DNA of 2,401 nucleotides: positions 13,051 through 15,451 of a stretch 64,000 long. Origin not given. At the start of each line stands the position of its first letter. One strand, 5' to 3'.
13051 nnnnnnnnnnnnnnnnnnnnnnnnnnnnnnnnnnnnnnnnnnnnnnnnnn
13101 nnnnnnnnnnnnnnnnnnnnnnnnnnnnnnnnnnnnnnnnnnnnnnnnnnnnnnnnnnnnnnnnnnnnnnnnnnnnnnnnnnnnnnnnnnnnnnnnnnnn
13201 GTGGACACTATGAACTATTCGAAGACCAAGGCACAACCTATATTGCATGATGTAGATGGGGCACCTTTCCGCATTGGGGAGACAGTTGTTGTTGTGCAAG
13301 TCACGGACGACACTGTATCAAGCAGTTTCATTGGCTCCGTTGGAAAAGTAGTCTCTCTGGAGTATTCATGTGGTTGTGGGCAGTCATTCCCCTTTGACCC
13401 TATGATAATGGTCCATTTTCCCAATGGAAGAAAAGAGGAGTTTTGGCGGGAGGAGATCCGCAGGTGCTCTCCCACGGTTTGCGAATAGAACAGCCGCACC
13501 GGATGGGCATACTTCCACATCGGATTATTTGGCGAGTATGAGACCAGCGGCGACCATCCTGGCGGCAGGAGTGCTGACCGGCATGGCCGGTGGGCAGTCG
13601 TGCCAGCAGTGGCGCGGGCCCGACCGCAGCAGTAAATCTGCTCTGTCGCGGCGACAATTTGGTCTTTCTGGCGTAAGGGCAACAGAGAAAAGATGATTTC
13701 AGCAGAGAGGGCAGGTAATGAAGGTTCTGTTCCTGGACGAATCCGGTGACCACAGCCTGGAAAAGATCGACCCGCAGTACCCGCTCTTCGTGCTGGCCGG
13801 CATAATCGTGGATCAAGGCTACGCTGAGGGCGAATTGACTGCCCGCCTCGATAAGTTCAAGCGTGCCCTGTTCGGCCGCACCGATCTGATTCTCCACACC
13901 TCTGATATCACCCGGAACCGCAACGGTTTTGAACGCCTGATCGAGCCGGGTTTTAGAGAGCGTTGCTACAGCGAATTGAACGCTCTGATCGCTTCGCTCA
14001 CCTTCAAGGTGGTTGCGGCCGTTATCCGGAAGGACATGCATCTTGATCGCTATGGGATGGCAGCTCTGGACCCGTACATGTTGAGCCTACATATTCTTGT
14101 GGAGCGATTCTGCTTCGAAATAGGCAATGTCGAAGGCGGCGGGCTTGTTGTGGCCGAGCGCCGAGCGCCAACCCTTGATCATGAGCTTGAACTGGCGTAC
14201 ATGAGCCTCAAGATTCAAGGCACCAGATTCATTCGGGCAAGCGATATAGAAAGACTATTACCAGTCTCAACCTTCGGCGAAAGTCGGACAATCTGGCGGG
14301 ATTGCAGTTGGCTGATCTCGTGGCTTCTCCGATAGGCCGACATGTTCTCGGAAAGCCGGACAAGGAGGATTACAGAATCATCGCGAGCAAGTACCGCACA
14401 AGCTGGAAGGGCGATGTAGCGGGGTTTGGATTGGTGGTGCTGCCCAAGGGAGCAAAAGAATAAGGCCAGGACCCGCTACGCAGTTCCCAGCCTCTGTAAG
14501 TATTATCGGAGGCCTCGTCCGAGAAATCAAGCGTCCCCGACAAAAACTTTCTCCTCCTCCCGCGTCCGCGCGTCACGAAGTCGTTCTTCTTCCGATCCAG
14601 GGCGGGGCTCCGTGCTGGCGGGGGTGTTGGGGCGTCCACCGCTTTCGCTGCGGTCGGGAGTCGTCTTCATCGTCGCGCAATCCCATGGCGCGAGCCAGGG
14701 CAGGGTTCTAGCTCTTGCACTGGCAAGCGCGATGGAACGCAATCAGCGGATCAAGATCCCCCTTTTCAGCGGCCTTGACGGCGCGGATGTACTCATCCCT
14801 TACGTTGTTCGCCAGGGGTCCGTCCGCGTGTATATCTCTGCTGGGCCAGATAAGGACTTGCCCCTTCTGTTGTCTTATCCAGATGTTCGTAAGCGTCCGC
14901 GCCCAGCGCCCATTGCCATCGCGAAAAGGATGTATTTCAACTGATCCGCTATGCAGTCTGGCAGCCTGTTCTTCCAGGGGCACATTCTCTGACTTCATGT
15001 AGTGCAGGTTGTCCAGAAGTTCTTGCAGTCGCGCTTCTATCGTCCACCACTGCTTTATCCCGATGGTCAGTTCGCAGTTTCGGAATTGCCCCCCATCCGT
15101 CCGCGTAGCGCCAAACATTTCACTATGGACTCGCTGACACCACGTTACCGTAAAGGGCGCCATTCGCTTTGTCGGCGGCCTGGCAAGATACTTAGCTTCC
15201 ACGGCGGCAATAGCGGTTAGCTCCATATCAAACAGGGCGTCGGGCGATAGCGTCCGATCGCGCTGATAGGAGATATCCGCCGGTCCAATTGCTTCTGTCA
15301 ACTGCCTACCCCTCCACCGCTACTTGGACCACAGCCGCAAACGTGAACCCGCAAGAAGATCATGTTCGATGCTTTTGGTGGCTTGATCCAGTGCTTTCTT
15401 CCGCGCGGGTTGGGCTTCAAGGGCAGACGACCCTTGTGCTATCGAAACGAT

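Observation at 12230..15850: Second AT-rich island: DpnI-like methyl-directed nuclease, small ORF, frameshifted DUF3800, and a Fic/HTH 'mobile mystery protein' pair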

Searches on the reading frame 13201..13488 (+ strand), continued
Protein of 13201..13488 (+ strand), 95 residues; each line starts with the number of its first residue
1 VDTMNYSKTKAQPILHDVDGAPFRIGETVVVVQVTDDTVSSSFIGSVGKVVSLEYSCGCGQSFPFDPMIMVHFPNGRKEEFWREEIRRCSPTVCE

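Call 37: find_related_loci(query=A1, collection=viral_contigs, flank=5000)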
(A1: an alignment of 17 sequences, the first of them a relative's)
Query A1 (92 aa) in viral_contigs; peptide patterns used: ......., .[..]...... (x = any residue, [..] = any of these).
31 stretches matched a pattern; 1 encode a relative of the query (tblastn E <= 1e-3); 1 distinct loci.
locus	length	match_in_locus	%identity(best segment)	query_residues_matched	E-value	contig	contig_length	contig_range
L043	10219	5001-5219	56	15-83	2e-21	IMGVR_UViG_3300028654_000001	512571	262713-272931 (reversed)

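Call 44: search_protein_families(library=pfam, proteins=[L032:3862-4644:+, L032:4660-4971:+, L032:5270-6016:+, L032:2798-3682:+, L040:922-1782:+, L040:2072-2359:+, L040:2341-2694:+, L043:3115-4959:+, L043:5257-5544:+, L043:5526-5885:+], max_evalue=0.01)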
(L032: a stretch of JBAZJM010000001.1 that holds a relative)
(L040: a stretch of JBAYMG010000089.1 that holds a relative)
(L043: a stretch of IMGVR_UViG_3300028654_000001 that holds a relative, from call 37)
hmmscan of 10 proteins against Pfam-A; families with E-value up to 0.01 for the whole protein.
L032:3862-4644:+ (260 aa): 1 family
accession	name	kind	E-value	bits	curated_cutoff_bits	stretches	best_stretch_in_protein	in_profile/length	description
PF00929.31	RNase_T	-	1.6e-08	35.7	24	1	20-172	1-163/164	Exonuclease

L032:4660-4971:+ (103 aa): 0 families

L032:5270-6016:+ (248 aa): 1 family
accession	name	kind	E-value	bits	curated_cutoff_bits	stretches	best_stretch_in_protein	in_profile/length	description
PF00535.33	Glycos_transf_2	-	9.5e-11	42.4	23.3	1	4-158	2-161/168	Glycosyl transferase family 2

L032:2798-3682:+ (294 aa): 0 families

L040:922-1782:+ (286 aa): 1 family
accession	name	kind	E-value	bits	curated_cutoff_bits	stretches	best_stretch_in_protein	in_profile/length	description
PF08902.16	DUF1848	-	1.5e-28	100.8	30.5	1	18-264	3-262/262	Domain of unknown function (DUF1848)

L040:2072-2359:+ (95 aa): 0 families

L040:2341-2694:+ (117 aa): 0 families

L043:3115-4959:+ (614 aa): 3 families
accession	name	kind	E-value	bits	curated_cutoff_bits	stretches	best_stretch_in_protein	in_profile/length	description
PF08902.16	DUF1848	-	4.3e-25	89.4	30.5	1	18-264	3-262/262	Domain of unknown function (DUF1848)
PF14528.11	LAGLIDADG_3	-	1.9e-06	28.5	22.5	1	467-510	2-49/82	LAGLIDADG-like domain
PF05204.19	Hom_end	-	0.00019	21.9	21.1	1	463-515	9-64/110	Homing endonuclease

L043:5257-5544:+ (95 aa): 0 families

L043:5526-5885:+ (119 aa): 0 families

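Call 49: search_protein_families(library=pfam, alignment_id=A4, max_evalue=1)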
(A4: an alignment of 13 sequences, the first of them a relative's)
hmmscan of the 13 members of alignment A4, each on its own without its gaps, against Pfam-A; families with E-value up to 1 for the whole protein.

A. member 1, L001:4283-5038:+ (251 aa): 1 family
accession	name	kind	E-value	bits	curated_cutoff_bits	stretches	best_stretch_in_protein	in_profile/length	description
PF05066.19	HARE-HTH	-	0.041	14.7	25.9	1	25-78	12-69/71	HB1, ASXL, restriction endonuclease HTH domain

B. families by the number of members that match (of 13 scanned): 5 families
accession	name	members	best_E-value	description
PF05066.19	HARE-HTH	9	4.4e-05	HB1, ASXL, restriction endonuclease HTH domain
PF15238.11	TEADIR3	1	0.026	Omega loop, TEAD interating region 3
PF20951.2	Flu_PB2_6th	1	0.04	Influenza RNA polymerase PB2 6th domain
PF06239.17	ECSIT_N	1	0.061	Evolutionarily conserved signalling intermediate in Toll pathway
PF06427.17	UDP-g_GGTase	1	0.072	UDP-glucose:Glycoprotein Glucosyltransferase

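Call 53: predict_structure(alignment_id=A1)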
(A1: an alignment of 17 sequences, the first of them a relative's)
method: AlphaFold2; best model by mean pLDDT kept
length: 92 residues; sequences in the alignment: 17
mean_pLDDT: 85.2   pTM: 0.74
mean pLDDT of the five models: 85.2, 83.6, 83.4, 82.7, 82.4
residues with pLDDT >= 90: 52; 70-90: 27; 50-70: 10; < 50: 3
segments of 3 or more residues with pLDDT < 50: none
pLDDT, mean of each block of 10 residues (from residue 1): 60 91 95 86 95 80 91 93 82 48
secondary structure, 60 per line:
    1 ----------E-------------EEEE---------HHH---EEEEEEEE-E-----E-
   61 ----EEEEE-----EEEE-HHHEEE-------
elements in order: E25-28 E44-51 E65-69 E75-78 E83-85

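Call 64: search_dna_similar(query=window:13210-13485:+, collection=plasmids, mode=protein, max_evalue=0.001)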
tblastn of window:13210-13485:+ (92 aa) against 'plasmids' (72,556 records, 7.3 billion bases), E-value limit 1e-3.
No match.

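Call 65: search_dna_similar(query=window:13210-13485:+, collection=phages, mode=protein, max_evalue=0.001)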
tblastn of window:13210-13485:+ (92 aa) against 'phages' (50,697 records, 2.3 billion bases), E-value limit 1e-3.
No match.

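Call 71: search_protein_representatives(alignment_id=A1)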
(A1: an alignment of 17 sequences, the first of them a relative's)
Query: 17 sequences, 137 profile positions. Proteins with E-value up to 0.001 (for the whole library): 376; up to 1e-10: 232; up to 1e-30: 35. The best 150 are listed.
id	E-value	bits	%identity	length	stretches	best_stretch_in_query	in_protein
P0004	3.5e-38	146.8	-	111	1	45-128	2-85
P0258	3.2e-37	143.7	-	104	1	46-130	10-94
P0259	3.3e-36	140.4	-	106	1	42-130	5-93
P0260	1.8e-35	138.0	-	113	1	41-126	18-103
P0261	2.9e-35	137.4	-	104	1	46-128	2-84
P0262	1.6e-34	134.9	-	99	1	46-127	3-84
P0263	1.9e-34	134.7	-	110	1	38-128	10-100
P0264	1.9e-34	134.7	-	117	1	42-129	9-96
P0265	2.4e-34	134.4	-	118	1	42-127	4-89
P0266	7.5e-34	132.8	-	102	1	43-128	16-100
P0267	1.8e-33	131.5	-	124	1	38-125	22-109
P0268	2.3e-33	131.2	-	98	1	44-125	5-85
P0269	2.5e-33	131.1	-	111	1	37-129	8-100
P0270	3.2e-33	130.8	-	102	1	47-128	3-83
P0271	3.6e-33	130.6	-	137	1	33-129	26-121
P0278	2.3e-32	128.0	-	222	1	46-128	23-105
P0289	4.7e-31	123.7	-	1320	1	44-127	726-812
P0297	8.7e-30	119.6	-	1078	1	41-128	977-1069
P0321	1.4e-26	109.2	-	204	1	42-123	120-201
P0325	3.1e-26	108.1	-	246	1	46-129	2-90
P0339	1.9e-25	105.6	-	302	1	46-131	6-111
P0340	2.5e-25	105.2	-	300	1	44-130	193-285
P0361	9.0e-23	96.9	-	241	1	52-124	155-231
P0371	9.2e-22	93.6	-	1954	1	42-123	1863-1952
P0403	2.3e-17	79.4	-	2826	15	30-101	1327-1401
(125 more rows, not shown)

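Call 72: search_protein_families(library=pfam, proteins=[P0289, P0297, P0371, P0340, P0339, P0325, P0361, P0278, P0321, P0403], max_evalue=0.001)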
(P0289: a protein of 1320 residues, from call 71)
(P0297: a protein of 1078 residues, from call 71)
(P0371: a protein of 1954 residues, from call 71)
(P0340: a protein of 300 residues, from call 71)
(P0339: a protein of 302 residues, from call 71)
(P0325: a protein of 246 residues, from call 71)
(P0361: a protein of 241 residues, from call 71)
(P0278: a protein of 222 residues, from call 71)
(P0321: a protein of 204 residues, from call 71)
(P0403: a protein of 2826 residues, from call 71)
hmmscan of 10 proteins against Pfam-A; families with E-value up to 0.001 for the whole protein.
P0289 (1320 aa): 3 families
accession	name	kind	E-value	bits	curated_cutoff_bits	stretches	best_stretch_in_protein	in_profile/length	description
PF18823.6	InPase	-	2.4e-50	170.3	26.8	1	1060-1195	1-135/135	Inorganic Pyrophosphatase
PF18354.7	SH3_18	-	2.7e-05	24.5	25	1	733-808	10-82/85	CarS bacterial SH3 domain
PF18760.7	ART-PolyVal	-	0.00065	20.9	31.2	0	819-948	8-130/140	ADP-Ribosyltransferase in polyvalent proteins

P0297 (1078 aa): 3 families
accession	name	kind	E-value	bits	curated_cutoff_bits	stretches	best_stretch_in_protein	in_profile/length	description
PF13563.12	2_5_RNA_ligase2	-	2.9e-11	44.1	27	1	412-528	26-150/152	2'-5' RNA ligase superfamily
PF10263.15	SprT-like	-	0.00024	21.4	25.6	0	167-256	29-94/108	SprT-like family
PF23474.1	Acb1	-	0.00062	20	27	0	443-499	62-113/144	Anti-CBASS protein Acb1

P0371 (1954 aa): 2 families
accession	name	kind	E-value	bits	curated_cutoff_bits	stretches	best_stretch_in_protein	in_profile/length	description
PF18354.7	SH3_18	-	9.4e-05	22.7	25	1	1869-1934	7-70/85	CarS bacterial SH3 domain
PF18762.7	Kinase-PolyVal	-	0.00011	22.6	27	1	1657-1822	3-156/160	Serine/Threonine/Tyrosine Kinase found in polyvalent proteins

P0340 (300 aa): 0 families

P0339 (302 aa): 0 families

P0325 (246 aa): 1 family
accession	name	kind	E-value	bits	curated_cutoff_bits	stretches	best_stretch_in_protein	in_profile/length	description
PF18354.7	SH3_18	-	0.00093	19.6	25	0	11-83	14-81/85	CarS bacterial SH3 domain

P0361 (241 aa): 0 families

P0278 (222 aa): 1 family
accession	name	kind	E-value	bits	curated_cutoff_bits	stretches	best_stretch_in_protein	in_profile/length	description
PF18354.7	SH3_18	-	7.9e-05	23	25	1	27-98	9-80/85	CarS bacterial SH3 domain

P0321 (204 aa): 1 family
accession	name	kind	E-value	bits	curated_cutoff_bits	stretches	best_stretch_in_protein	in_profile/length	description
PF18354.7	SH3_18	-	3.8e-08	33.6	25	1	129-201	10-82/85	CarS bacterial SH3 domain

P0403 (2826 aa): 6 families
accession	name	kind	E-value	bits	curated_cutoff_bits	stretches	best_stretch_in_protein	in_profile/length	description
PF23237.1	HYR_4C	-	2.2e-125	409.5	27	20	2472-2543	5-73/73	HYR-like domain with 4 cysteines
PF05183.17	RdRP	-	2.8e-28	99.4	23.8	0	1324-1407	102-178/582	RNA dependent RNA polymerase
PF13585.12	CHU_C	-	7.1e-22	77.8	27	1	2733-2823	2-86/86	CHU_C Type IX secretion signal domain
PF14946.11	DUF4501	-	4e-05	24.1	29.6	0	1264-1328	13-80/179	Domain of unknown function (DUF4501)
PF11060.13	DUF2861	-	6.2e-05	23.1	25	0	1193-1217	187-211/267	Protein of unknown function (DUF2861)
PF23866.1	DUF7224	-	0.00037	21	27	0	1254-1278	85-109/143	Domain of unknown function (DUF7224)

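Call 84: search_protein_families(library=pfam, proteins=[L010:2918-3472:-, L017:6560-7168:-], max_evalue=0.001)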
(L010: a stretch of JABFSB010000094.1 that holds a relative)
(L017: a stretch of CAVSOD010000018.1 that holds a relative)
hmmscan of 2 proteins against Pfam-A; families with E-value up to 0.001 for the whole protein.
L010:2918-3472:- (184 aa): 1 family
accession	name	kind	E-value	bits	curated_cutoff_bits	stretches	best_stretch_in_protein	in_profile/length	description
PF01797.21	Y1_Tnp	-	3.5e-08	34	23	1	15-139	9-120/121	Transposase IS200 like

L017:6560-7168:- (202 aa): 1 family
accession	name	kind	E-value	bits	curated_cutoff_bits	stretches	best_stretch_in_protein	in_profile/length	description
PF01797.21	Y1_Tnp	-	9.3e-10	39.1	23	1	33-140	8-120/121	Transposase IS200 like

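Call 86: search_protein_families(library=phrogs, proteins=[window:13210-13488:+, P0289], max_evalue=0.001)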
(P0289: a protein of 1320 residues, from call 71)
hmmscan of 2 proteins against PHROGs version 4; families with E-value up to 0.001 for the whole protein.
window:13210-13488:+ (92 aa): 0 families

P0289 (1320 aa): 12 families
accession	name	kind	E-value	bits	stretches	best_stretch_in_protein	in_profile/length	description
phrog_37402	-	unknown function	3.7e-51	174.5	1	1053-1257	1094-1294/2639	-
phrog_30335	-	unknown function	1.4e-47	162.7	1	1041-1207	741-905/2900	-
phrog_10089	-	moron, auxiliary metabolic gene and host takeover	3e-42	144.7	1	1037-1210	864-1038/4647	DarB-like antirestriction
phrog_938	-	lysis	6.8e-39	133.8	1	1025-1206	1457-1648/2185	endolysin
phrog_4272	-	unknown function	5.2e-38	131.9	1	1049-1207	113-268/764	-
phrog_4660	-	head and packaging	5.5e-36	125.2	1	1049-1205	613-764/765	minor head protein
phrog_20705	-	head and packaging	1.4e-30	107.2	1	1055-1204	15-164/690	virion structural protein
phrog_5143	-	unknown function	1e-28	100.1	1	1039-1192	693-847/2204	-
phrog_29900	-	unknown function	6.6e-23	81.4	1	1048-1172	755-882/1028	-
phrog_33607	-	unknown function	9.8e-18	65.4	1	1080-1204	118-238/287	-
phrog_11632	-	unknown function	2.5e-05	25.3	0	820-948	3-110/137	-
phrog_14770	-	unknown function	0.00072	17.3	1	1069-1154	198-286/3427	-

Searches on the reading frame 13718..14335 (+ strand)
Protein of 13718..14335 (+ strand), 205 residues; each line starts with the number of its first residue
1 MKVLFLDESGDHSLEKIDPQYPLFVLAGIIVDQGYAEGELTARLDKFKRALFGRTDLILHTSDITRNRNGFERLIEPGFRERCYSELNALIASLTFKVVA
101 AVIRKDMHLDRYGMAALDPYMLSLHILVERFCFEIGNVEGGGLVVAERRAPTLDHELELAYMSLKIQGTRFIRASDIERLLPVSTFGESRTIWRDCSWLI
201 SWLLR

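Call 3: search_protein_families(library=pfam, proteins=[window:13718-14335:+], max_evalue=0.01)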
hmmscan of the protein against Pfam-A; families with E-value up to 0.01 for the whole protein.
window:13718-14335:+ (205 aa): 1 family
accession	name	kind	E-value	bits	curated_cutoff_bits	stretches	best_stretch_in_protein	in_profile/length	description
PF12686.12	DUF3800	-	6.7e-08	33.8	21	1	4-148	2-96/149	Protein of unknown function (DUF3800)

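Call 4: search_protein_families(library=ncbifam, proteins=[window:13718-14335:+], max_evalue=0.01)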
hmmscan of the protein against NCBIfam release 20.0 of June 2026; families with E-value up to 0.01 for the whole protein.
window:13718-14335:+ (205 aa): 0 families

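Call 7: search_protein_families(library=padloc, proteins=[window:13718-14335:+], max_evalue=0.01)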
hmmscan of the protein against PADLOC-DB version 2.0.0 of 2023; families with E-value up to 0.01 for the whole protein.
window:13718-14335:+ (205 aa): 0 families

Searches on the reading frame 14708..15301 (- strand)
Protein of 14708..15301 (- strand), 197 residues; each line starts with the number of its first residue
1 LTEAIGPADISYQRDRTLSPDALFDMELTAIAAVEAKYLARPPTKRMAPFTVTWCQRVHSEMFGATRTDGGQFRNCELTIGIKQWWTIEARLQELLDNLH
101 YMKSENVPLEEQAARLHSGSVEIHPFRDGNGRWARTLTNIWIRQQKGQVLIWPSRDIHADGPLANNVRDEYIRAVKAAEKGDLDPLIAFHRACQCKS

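Call 3: search_protein_families(library=pfam, proteins=[window:14708-15301:-], max_evalue=0.01)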
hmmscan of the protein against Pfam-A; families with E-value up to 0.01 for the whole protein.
window:14708-15301:- (197 aa): 1 family
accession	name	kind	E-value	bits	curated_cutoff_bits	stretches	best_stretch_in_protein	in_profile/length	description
PF02661.23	Fic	-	1.7e-14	54.9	24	1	50-140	2-91/93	Fic/DOC family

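Call 4: search_protein_families(library=ncbifam, proteins=[window:14708-15301:-], max_evalue=0.01)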
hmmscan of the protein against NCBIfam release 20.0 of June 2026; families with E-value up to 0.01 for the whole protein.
window:14708-15301:- (197 aa): 5 families
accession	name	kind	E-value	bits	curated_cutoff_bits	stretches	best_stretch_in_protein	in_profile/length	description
TIGR02613.1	mob_myst_B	hypoth_equivalog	2e-27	96.3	124.4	1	47-190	46-185/186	mobile mystery protein B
NF046029.1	ProtAdlyltaseNmFic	equivalog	0.00017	21.3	230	1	51-154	28-127/177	protein adenylyltransferase Fic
NF046030.1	ProtAdlyltaseSoFic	equivalog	0.00052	19.1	550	1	51-145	118-214/361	protein adenylyltransferase Fic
TIGR01550.1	DOC_P1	subfamily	0.0035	17.5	38.65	1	80-145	24-87/122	type II toxin-antitoxin system death-on-curing family toxin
NF041381.1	XopAC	subfamily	0.0094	14.7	450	0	111-147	380-415/451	XopAC/AvrAC family type III secretion system effector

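Call 7: search_protein_families(library=padloc, proteins=[window:14708-15301:-], max_evalue=0.01)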
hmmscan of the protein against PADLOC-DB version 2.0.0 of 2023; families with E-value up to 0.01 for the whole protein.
window:14708-15301:- (197 aa): 9 families
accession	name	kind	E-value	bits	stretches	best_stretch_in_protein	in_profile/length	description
PDLC04839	PDC-S04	-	4.5e-15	53.9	1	22-189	33-197/205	-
PDLC03963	SoFic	-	7e-12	43.4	1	45-189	109-255/361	-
PDLC04838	PDC-S04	-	6.9e-10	37.1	1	30-155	45-174/209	-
PDLC04837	PDC-S04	-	5.9e-08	30.3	1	79-138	123-179/234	-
PDLC04840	PDC-S04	-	1.2e-07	29.7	1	48-143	72-175/227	-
PDLC04836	PDC-S04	-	5.4e-07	27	1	83-137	131-182/244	-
PDLC04966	PDC-S24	-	5.1e-06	23.6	1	92-145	283-339/497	-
PDLC04841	PDC-S04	-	9.6e-06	23.4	1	49-152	139-238/292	-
PDLC04842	PDC-S04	-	3.6e-05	21.6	1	50-154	42-142/202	-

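Call 86: search_protein_families(library=phrogs, proteins=[window:14708-15301:-], max_evalue=0.001)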
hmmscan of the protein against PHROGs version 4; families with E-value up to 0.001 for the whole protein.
window:14708-15301:- (197 aa): 4 families
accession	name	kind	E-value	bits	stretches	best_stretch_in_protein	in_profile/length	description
phrog_11900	-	unknown function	6.9e-12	46.4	1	46-155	72-188/230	-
phrog_5978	-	unknown function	2.1e-09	37.9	1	66-146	132-222/364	-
phrog_12747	-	unknown function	4.6e-09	37.2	1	45-160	49-173/211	-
phrog_23170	-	unknown function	5e-06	27.3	1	70-182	62-176/191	-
